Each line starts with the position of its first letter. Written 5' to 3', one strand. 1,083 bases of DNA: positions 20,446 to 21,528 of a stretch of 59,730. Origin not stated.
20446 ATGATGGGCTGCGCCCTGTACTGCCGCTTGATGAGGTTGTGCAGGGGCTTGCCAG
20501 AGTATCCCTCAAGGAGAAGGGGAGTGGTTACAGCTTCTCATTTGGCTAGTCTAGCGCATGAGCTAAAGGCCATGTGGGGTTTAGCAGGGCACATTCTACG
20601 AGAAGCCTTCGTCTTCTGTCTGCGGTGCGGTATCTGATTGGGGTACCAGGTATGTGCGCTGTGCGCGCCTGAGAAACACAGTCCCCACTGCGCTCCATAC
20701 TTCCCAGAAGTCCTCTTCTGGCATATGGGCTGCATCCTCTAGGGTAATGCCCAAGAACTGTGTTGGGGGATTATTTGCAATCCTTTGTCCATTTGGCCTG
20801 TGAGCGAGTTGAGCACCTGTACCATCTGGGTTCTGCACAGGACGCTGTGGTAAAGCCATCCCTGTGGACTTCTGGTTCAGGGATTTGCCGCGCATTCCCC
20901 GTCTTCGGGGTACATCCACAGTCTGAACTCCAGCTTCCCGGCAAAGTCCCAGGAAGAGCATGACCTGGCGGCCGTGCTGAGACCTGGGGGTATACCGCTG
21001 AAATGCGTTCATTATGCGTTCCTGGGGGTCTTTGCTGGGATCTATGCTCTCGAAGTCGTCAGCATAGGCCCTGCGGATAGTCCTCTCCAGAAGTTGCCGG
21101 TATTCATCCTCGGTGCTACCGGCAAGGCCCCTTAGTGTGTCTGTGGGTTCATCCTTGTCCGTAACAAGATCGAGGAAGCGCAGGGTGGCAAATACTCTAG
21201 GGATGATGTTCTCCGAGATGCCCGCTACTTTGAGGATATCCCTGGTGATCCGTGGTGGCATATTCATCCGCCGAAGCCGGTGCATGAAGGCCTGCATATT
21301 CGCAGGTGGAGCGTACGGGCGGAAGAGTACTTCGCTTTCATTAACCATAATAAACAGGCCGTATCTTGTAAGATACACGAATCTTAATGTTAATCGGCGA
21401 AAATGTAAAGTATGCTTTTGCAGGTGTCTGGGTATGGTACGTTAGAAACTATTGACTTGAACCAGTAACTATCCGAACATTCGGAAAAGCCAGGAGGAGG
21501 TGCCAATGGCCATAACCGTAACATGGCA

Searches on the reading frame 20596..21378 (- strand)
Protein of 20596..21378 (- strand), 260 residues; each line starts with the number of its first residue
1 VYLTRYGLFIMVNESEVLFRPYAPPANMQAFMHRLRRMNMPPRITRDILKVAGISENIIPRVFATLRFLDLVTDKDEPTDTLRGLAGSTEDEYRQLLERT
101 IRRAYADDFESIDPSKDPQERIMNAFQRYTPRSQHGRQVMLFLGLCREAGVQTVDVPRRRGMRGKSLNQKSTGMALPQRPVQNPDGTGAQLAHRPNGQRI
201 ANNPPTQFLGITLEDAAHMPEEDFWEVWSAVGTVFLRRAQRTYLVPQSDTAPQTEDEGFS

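Call 6: search_protein_families(library=pfam, proteins=[window:20596-21378:-], max_evalue=0.01)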
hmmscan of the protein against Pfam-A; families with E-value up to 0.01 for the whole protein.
window:20596-21378:- (260 aa): 1 family
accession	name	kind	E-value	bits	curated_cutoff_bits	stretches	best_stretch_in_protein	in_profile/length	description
PF17278.7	DUF5343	-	6.4e-14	52.9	27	1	21-152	1-136/140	Family of unknown function (DUF5343)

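Call 8: search_protein_families(library=ncbifam, proteins=[window:20596-21378:-], max_evalue=0.01)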
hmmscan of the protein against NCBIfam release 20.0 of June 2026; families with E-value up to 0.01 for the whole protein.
window:20596-21378:- (260 aa): 0 families

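Call 26: find_homologous_proteins(query=window:20596-21378:-, max_evalue=0.001)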
Query window:20596-21378:- (260 aa): 160 proteins with E <= 0.001 among 584 candidates; the best 120 are listed.
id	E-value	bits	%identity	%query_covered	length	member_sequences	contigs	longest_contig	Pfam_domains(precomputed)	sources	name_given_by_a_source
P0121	1.0e-164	564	100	96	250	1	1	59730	PF17278.8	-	-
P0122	8.1e-123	427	78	96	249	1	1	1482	PF17278.8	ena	-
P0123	1.2e-121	423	77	96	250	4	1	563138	PF17278.8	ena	-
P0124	1.4e-115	403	73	96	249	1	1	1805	PF17278.8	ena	-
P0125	8.3e-115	401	75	95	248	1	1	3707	PF17278.8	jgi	jgi:hypothetical protein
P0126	3.5e-114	399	73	95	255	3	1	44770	PF17278.8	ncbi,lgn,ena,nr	ncbi:MAG: DUF5343 domain-containing protein [Chloroflexi bacterium]|nr:DUF5343 domain-containing pro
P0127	4.3e-113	395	74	96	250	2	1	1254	PF17278.8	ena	-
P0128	1.2e-112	393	73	96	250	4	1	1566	PF17278.8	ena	-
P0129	3.5e-112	392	76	90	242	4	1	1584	PF17278.8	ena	-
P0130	4.0e-112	392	74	93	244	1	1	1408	PF17278.8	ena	-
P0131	6.2e-112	391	72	96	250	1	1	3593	PF17278.8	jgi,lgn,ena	-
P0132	1.6e-111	390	71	96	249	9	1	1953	PF17278.8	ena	-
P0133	3.5e-110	385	69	96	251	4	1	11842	PF17278.8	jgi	-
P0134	4.8e-110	385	70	96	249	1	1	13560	PF17278.8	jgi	jgi:hypothetical protein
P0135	1.0e-109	384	68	100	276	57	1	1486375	PF17278.8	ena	-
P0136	1.7e-106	373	69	96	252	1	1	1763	PF17278.8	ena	-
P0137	2.5e-105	370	75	87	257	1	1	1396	PF17278.8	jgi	jgi:hypothetical protein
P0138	4.7e-105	369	69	92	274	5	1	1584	PF17278.8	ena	-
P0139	1.0e-103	364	68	95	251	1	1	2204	PF17278.8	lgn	-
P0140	2.3e-103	363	68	96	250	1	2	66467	PF17278.8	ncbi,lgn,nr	ncbi:MAG: DUF5343 domain-containing protein [Chloroflexi bacterium]|nr:DUF5343 domain-containing pro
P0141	5.4e-102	359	78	82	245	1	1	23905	PF17278.8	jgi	jgi:hypothetical protein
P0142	1.2e-101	357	65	96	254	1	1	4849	PF17278.8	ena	-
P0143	1.6e-101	357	67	93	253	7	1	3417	PF17278.8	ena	-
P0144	3.2e-101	356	68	92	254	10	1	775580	PF17278.8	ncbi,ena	-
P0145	1.7e-100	354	66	96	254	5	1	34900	PF17278.8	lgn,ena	-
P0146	7.7e-98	345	66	90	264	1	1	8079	PF17278.8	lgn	-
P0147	3.9e-97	343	72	83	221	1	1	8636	PF17278.8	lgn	-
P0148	6.1e-97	342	62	95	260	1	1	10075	PF17278.8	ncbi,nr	ncbi:MAG: DUF5343 domain-containing protein [Chloroflexi bacterium]|nr:DUF5343 domain-containing pro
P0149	2.9e-96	340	66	95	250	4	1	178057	PF17278.8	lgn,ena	-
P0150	9.0e-96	338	64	96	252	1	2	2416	PF17278.8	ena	-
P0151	7.6e-95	335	64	95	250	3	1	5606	PF17278.8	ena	-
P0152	2.5e-94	333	64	95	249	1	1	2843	PF17278.8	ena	-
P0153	4.1e-94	333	64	94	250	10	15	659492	PF17278.8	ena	-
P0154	1.2e-93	331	68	85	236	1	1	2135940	PF17278.8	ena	-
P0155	5.3e-93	329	66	90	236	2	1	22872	PF17278.8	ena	-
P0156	8.2e-93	329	62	95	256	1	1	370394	PF17278.8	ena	-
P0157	2.9e-92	327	63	95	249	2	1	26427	PF17278.8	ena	-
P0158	3.7e-91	323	63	95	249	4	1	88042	PF17278.8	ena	-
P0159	2.6e-90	320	69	83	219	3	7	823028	PF17278.8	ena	-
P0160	3.5e-90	320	69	83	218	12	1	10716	PF17278.8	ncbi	-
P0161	6.7e-90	319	69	83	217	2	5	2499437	PF17278.8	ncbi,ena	-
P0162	7.3e-89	316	63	89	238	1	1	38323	PF17278.8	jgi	jgi:hypothetical protein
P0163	7.3e-85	302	66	80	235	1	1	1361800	PF17278.8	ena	-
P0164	2.2e-83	298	66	84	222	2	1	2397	PF17278.8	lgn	-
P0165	2.4e-83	298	60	95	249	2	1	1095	PF17278.8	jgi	jgi:hypothetical protein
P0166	3.8e-79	284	57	95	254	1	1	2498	PF17278.8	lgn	-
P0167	1.0e-74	269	54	90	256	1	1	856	PF17278.8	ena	-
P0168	3.3e-74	268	57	84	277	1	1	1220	PF17278.8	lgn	-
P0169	6.8e-74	267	54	87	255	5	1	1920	PF17278.8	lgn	-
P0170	8.0e-74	266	53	95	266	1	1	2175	PF17278.8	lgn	-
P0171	2.1e-71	258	81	55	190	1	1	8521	PF17278.8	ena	-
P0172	5.3e-70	254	55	90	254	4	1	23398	PF17278.8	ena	-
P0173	1.9e-66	242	49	95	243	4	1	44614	PF17278.8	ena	-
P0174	1.2e-64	236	50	92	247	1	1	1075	PF17278.8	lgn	-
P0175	5.6e-64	234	51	84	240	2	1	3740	PF17278.8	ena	-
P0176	5.9e-64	234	78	53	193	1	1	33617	PF17278.8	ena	-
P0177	1.1e-63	233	50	93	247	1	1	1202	PF17278.8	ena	-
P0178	8.7e-63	230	83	48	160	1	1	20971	PF17278.8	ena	-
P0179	2.1e-61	226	51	85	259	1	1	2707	PF17278.8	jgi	jgi:hypothetical protein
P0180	2.6e-61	225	50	86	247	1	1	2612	PF17278.8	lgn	-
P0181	5.4e-61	224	49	89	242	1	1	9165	PF17278.8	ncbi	-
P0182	1.2e-60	223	50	89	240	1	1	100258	PF17278.8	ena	-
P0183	2.3e-60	222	49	93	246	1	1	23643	PF17278.8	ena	-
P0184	3.0e-60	222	46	93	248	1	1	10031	PF17278.8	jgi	jgi:hypothetical protein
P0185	4.7e-60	221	49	88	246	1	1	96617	PF17278.8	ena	-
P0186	5.2e-60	221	51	85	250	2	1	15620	PF17278.8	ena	-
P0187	2.2e-59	219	49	83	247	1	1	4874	PF17278.8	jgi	-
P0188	4.1e-59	218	76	51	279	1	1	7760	PF17278.8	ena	-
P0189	2.0e-58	216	48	87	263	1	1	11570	PF17278.8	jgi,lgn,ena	-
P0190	1.1e-57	213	48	86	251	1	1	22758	PF17278.8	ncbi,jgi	jgi:hypothetical protein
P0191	1.4e-56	210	47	86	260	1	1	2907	PF17278.8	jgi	jgi:Family of unknown function (DUF5343)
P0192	2.1e-52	196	58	59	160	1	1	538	PF17278.8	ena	-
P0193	8.0e-52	194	43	91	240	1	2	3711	PF17278.8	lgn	-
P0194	1.5e-51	193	41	100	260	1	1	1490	PF17278.8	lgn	-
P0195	4.4e-50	189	41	93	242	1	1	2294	PF17278.8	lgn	-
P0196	6.2e-50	188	44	90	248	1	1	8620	PF17278.8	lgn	-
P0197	1.5e-49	187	43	85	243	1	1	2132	PF17278.8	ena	-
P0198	6.1e-49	185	44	91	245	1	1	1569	PF17278.8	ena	-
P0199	1.1e-48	184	45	88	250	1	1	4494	PF17278.8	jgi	jgi:hypothetical protein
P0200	1.2e-48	184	45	83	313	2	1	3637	PF17278.8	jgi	jgi:hypothetical protein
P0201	2.9e-48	183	39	94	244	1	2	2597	PF17278.8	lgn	-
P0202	6.5e-48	181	46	76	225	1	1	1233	PF17278.8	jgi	jgi:hypothetical protein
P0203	1.4e-47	180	43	85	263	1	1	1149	PF17278.8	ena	-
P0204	3.7e-47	179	41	91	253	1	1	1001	PF17278.8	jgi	jgi:hypothetical protein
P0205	8.2e-47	178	43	85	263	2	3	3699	PF17278.8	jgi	jgi:hypothetical protein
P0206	1.1e-46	177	42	85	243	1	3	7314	PF17278.8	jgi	jgi:hypothetical protein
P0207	1.9e-46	177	43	87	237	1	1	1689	PF17278.8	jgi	jgi:Family of unknown function (DUF5343)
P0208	3.8e-46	176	41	95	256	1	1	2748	PF17278.8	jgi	jgi:hypothetical protein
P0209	5.4e-46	175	42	93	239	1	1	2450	PF17278.8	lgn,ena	-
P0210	5.6e-46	175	42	87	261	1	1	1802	PF17278.8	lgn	-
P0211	1.2e-45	174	40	92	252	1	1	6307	PF17278.8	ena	-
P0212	2.5e-45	173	41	86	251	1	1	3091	PF17278.8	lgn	-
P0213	6.1e-45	172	42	85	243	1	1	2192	PF17278.8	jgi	jgi:hypothetical protein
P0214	9.4e-45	171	41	90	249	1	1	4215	PF17278.8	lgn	-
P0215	1.0e-44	171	41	83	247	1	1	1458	PF17278.8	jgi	jgi:hypothetical protein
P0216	1.0e-44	171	41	90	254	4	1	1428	PF17278.8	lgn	-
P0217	1.1e-44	171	42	88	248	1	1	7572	PF17278.8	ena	-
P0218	1.9e-44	170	39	95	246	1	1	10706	PF17278.8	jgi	jgi:Family of unknown function (DUF5343)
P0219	2.2e-44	170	41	86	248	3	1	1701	PF17278.8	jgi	jgi:Family of unknown function (DUF5343)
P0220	2.4e-44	170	42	85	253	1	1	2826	PF17278.8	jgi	jgi:hypothetical protein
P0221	2.4e-44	170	42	88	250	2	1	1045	PF17278.8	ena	-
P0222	2.8e-44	170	38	90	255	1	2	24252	PF17278.8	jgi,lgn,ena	-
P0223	3.0e-44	169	41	83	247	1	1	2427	PF17278.8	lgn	-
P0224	7.0e-44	168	39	92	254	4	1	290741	PF17278.8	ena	-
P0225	8.5e-44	168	42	85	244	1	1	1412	PF17278.8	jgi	jgi:hypothetical protein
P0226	1.1e-43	168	40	85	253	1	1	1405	PF17278.8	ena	-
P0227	2.1e-43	167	43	83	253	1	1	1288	PF17278.8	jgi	jgi:hypothetical protein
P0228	3.8e-43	166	39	92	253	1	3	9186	PF17278.8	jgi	jgi:hypothetical protein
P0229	4.1e-43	166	41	85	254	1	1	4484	PF17278.8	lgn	-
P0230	4.7e-43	166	40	95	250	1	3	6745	PF17278.8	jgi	jgi:hypothetical protein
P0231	6.5e-43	165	41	92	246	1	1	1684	PF17278.8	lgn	-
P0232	5.2e-42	162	45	69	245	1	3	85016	PF17278.8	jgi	jgi:hypothetical protein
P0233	1.0e-41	161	53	58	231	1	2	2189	PF17278.8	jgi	jgi:hypothetical protein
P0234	1.4e-41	161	53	58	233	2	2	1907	PF17278.8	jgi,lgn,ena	-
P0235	1.4e-41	161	48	61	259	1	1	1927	PF17278.8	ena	-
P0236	2.0e-41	160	39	92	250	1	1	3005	PF17278.8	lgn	-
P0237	4.3e-41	159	47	72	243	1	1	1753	PF17278.8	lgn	-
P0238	1.7e-40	157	39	92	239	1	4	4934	PF17278.8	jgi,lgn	-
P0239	2.2e-40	157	51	59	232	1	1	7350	PF17278.8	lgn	-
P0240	3.5e-40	156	52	54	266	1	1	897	PF17278.8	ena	-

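Call 27: search_protein_families(library=phrogs, proteins=[window:20596-21378:-], max_evalue=0.01)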
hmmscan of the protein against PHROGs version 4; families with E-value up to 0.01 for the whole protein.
window:20596-21378:- (260 aa): 0 families

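Call 28: search_protein_families(library=padloc, proteins=[window:20596-21378:-], max_evalue=0.01)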
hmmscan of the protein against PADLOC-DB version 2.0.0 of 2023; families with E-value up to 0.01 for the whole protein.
window:20596-21378:- (260 aa): 1 family
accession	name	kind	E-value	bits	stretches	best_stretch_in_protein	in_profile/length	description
PDLC04589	PDC-M34A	-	2.8e-08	32.4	1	26-162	12-149/208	-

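Call 29: find_encoding_contigs(protein=P0224, flank=6000, max_places=1)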
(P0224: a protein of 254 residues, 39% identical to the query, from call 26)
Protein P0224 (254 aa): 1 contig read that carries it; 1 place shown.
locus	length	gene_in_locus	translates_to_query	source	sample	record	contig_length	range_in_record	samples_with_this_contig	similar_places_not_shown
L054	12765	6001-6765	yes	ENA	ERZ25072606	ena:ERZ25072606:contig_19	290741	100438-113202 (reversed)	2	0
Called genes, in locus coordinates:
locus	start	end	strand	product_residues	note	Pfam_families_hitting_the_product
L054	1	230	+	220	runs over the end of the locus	PF01726:LexA_DNA_bind, PF00717:Peptidase_S24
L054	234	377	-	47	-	-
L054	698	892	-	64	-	PF24696:UGSC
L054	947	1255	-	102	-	PF24696:UGSC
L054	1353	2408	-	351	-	-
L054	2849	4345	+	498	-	PF07690:MFS_1, PF00083:Sugar_tr (faint)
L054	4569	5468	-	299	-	PF12760:Zn_ribbon_IS1595, PF12762:DDE_Tnp_IS1595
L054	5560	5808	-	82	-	-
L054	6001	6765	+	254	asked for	PF17278:DUF5343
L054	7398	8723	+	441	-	PF13701:DDE_Tnp_1_4, PF01609:DDE_Tnp_1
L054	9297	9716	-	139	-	PF13669:Glyoxalase_4 (faint)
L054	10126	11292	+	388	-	PF06779:MFS_4, PF07690:MFS_1, PF12832:MFS_1_like (weak), PF13347:MFS_2, PF07690:MFS_1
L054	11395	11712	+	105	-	PF00106:adh_short, PF08659:KR (weak), PF13561:adh_short_C2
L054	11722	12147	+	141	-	PF00106:adh_short, PF13561:adh_short_C2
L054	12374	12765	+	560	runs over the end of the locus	PF07969:Amidohydro_3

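Call 30: find_encoding_contigs(protein=P0182, flank=6000, max_places=1)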
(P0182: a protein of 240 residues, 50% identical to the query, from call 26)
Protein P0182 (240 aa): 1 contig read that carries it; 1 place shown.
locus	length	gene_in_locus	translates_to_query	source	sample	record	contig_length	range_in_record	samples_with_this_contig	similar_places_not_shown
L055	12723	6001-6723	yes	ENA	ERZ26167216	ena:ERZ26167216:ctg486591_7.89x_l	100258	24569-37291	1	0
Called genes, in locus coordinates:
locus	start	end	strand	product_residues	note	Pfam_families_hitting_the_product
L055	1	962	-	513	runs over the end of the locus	PF00682:HMGL-like, PF22617:HCS_D2, PF08502:LeuA_dimer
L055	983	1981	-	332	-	PF02826:2-Hacid_dh_C (weak), PF03446:NAD_binding_2 (weak), PF07991:KARI_N, PF01450:KARI_C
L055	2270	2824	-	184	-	PF01842:ACT, PF13740:ACT_6 (faint), PF22629:ACT_AHAS_ss, PF13710:ACT_5, PF10369:ALS_ss_C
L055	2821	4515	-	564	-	PF02776:TPP_enzyme_N, PF00205:TPP_enzyme_M, PF02775:TPP_enzyme_C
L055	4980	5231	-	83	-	-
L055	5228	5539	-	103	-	-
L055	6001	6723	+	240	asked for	PF17278:DUF5343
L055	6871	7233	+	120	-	-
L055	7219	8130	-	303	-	PF13276:HTH_21, PF00665:rve, PF13683:rve_3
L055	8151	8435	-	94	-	PF01527:HTH_Tnp_1 (weak), PF13518:HTH_28 (weak)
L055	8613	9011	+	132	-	PF13683:rve_3 (weak)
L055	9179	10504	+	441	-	PF13701:DDE_Tnp_1_4, PF01609:DDE_Tnp_1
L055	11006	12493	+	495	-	PF07690:MFS_1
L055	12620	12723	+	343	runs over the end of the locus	PF02547:Queuosine_synth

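Call 31: find_encoding_contigs(protein=P0232, flank=6000, max_places=1)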
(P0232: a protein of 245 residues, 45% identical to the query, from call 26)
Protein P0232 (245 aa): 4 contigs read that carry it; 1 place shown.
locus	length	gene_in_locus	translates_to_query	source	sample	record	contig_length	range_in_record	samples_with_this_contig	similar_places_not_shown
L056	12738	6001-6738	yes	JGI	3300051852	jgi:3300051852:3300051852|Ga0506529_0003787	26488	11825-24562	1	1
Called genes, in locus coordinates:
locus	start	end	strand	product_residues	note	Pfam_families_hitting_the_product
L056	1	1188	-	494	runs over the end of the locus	PF13522:GATase_6, PF13537:GATase_7, PF00156:Pribosyltran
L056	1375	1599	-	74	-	PF13459:Fer4_15, PF13370:Fer4_13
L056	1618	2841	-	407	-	PF00067:p450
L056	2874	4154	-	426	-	PF00067:p450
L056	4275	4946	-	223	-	-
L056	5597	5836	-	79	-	-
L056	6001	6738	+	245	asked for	PF17278:DUF5343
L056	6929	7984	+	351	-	PF05598:DUF772 (weak), PF01609:DDE_Tnp_1, PF13359:DDE_Tnp_4 (weak), PF13751:DDE_Tnp_1_6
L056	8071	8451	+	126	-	PF05973:Gp49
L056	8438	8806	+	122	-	PF13560:HTH_31, PF01381:HTH_3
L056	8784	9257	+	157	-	PF02556:SecB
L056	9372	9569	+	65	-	PF03966:Trm112p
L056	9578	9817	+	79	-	-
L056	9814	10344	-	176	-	PF01288:HPPK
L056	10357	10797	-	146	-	PF13622:4HBT_3, PF03061:4HBT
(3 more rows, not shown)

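Call 34: search_solved_structures(query=A2, max_evalue=10)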
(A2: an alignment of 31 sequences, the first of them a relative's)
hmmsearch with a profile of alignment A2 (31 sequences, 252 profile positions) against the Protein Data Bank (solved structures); distinct sequences matched with E-value up to 10: 1.
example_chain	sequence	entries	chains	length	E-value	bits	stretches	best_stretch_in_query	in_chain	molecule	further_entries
4eba_G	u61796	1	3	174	0.38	13.4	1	168-219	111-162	Rna15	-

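Call 44: predict_structure(alignment_id=A2)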
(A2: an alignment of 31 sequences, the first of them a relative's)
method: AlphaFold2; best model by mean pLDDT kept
length: 250 residues; sequences in the alignment: 31
mean_pLDDT: 78.7   pTM: 0.58
mean pLDDT of the five models: 78.7, 78.5, 78.2, 77.9, 76.9
residues with pLDDT >= 90: 137; 70-90: 35; 50-70: 19; < 50: 59
segments of 3 or more residues with pLDDT < 50: 1-4, 156-194, 237-250
pLDDT, mean of each block of 10 residues (from residue 1): 64 97 96 97 97 98 98 98 98 97 96 95 95 97 74 48 43 40 40 54 79 87 83 55 41
secondary structure, 60 per line:
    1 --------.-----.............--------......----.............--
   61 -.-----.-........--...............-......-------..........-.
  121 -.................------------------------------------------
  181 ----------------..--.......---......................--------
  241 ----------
elements in order: H15-27 H36-41 H46-58 H70-77 H80-94 H96-101 H109-118 H122-138 H203-207 H211-232

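Call 50: fold_search(model_id=the predicted structure, library=pdb)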
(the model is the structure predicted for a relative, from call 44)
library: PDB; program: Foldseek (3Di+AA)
matches with E <= 10: 222; with E <= 0.001: 0
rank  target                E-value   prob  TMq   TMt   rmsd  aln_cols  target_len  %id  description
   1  5d0u                  2.7e-01  0.35  0.20  0.08  15.2       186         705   12  Crystal structure of the RNA-helicase Prp43 from Chaetomium thermophilum bound to ADP (released 2016-02-10)
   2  5y88_W                4.1e-01  0.30  0.16  0.07  15.7       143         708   12  Cryo-EM structure of the intron-lariat spliceosome ready for disassembly from S.cerevisiae at 3.5 angstrom (released 2018-08-01)
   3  7dvq_x                4.1e-01  0.25  0.15  0.07  12.6       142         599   12  Cryo-EM Structure of the Activated Human Minor Spliceosome (minor Bact Complex) (released 2021-03-31)
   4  5z58_x                5.2e-01  0.20  0.15  0.07  12.5       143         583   11  Cryo-EM structure of a human activated spliceosome (early Bact) at 4.9 angstrom. (released 2018-09-19)
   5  5z57_x                5.5e-01  0.20  0.15  0.07  12.3       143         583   12  Cryo-EM structure of the human activated spliceosome (late Bact) at 6.5 angstrom (released 2018-09-19)
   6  5ylz_W                5.8e-01  0.18  0.17  0.07  13.8       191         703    9  Cryo-EM Structure of the Post-catalytic Spliceosome from Saccharomyces cerevisiae at 3.6 angstrom (released 2018-07-18)
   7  5z56_x                6.4e-01  0.18  0.15  0.07  12.5       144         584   11  cryo-EM structure of a human activated spliceosome (mature Bact) at 5.1 angstrom. (released 2018-09-19)
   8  6exn_V                7.5e-01  0.15  0.16  0.08  12.8       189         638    8  Post-catalytic P complex spliceosome with 3' splice site docked (released 2018-01-17)
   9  5lta_A                8.3e-01  0.21  0.21  0.09  15.0       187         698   11  Crystal structure of the Prp43-ADP-BeF3-U7-RNA complex (released 2017-01-25)
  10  8rdy_A                9.2e-01  0.13  0.16  0.07  14.2       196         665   10  Saccharomyces cerevisiae Prp43 helicase in complex with Pxr1 (released 2024-10-23)
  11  5i8q_A                1.0e+00  0.12  0.14  0.06  13.5       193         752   11  S. cerevisiae Prp43 in complex with RNA and ADPNP (released 2017-02-01)
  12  6bk8_P                1.1e+00  0.16  0.16  0.07  13.8       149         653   13  S. cerevisiae spliceosomal post-catalytic P complex (released 2018-02-21)
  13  9l5r_Cc               1.1e+00  0.14  0.18  0.08  13.7       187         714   11  Cryo-EM structure of the thermophile spliceosome (state ILS) (released 2025-03-12)
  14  9wfi_B                1.2e+00  0.20  0.19  0.21  12.4       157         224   13  A chimera FadR transcription factor containing wHTH of Rv0494 and the part other than wHTH of Escherichia coli FadR (released 2025-09-24)
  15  5ltk                  1.2e+00  0.13  0.17  0.07  14.5       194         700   11  Crystal structure of the Prp43-ADP-BeF3 complex (in hexagonal space group) (released 2017-01-25)
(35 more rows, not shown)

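Call 74: search_dna_similar(query=window:20596-21348:-, collection=plasmids, mode=protein, max_evalue=0.001, max_rows=15)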
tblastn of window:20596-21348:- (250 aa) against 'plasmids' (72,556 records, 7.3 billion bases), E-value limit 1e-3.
No match.

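Call 75: search_dna_similar(query=window:20596-21348:-, collection=phages, mode=protein, max_evalue=0.001, max_rows=15)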
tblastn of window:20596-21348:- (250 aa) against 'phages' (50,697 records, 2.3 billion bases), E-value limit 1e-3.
No match.

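Call 78: find_related_loci(query=A2, collection=viral_contigs, flank=5000)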
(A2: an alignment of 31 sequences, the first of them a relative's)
Query A2 (250 aa) in viral_contigs; peptide patterns used: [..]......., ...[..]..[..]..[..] (x = any residue, [..] = any of these).
28 stretches matched a pattern; 1 encode a relative of the query (tblastn E <= 1e-3); 1 distinct loci.
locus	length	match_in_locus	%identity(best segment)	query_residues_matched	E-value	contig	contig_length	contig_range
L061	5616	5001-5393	35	11-141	2e-21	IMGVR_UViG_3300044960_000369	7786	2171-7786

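Call 80: search_protein_families(library=pfam, alignment_id=A2, max_evalue=1)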
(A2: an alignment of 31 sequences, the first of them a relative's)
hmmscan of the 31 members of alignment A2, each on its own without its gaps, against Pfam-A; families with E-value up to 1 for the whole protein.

A. member 1, P0121 (250 aa): 1 family
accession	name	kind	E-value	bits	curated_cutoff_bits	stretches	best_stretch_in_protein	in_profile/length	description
PF17278.7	DUF5343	-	5.8e-14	53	27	1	11-142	1-136/140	Family of unknown function (DUF5343)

B. families by the number of members that match (of 31 scanned): 12 families
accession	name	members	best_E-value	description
PF17278.7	DUF5343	31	4.6e-18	Family of unknown function (DUF5343)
PF08976.17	EF-hand_11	2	0.019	EF-hand domain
PF08529.16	NusA_N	1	0.03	NusA N-terminal domain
PF21716.3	dnstrm_HI1420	1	0.042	Probable addiction module antidote protein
PF18249.6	Ca_bind_SSO6904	1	0.044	Calcium binding protein SSO6904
PF09846.14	OapB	1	0.11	Origin-associated protein OapB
PF00730.31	HhH-GPD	1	0.12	HhH-GPD superfamily base excision DNA repair protein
PF01865.21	PhoU_div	1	0.12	Protein of unknown function DUF47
PF14361.12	RsbRD_N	1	0.12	RsbT co-antagonist protein rsbRD N-terminal domain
PF21697.3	Ppx_C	1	0.13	Exopolyphosphatase, C-terminal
PF06412.16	TraD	1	0.41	Conjugal transfer protein TraD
PF07543.17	PGA2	1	0.62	Protein trafficking PGA2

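Call 81: search_protein_families(library=padloc, alignment_id=A2, max_evalue=0.01)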
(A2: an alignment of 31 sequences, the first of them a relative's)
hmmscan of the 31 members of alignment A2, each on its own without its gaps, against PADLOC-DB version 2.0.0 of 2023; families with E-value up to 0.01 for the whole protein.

A. member 1, P0121 (250 aa): 1 family
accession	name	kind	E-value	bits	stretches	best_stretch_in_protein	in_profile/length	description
PDLC04589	PDC-M34A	-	2.6e-08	32.5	1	16-152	12-149/208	-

B. families by the number of members that match (of 31 scanned): 2 families
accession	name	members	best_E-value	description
PDLC04589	PDC-M34A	31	2.1e-11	-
PDLC04588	PDC-M34A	6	2e-05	-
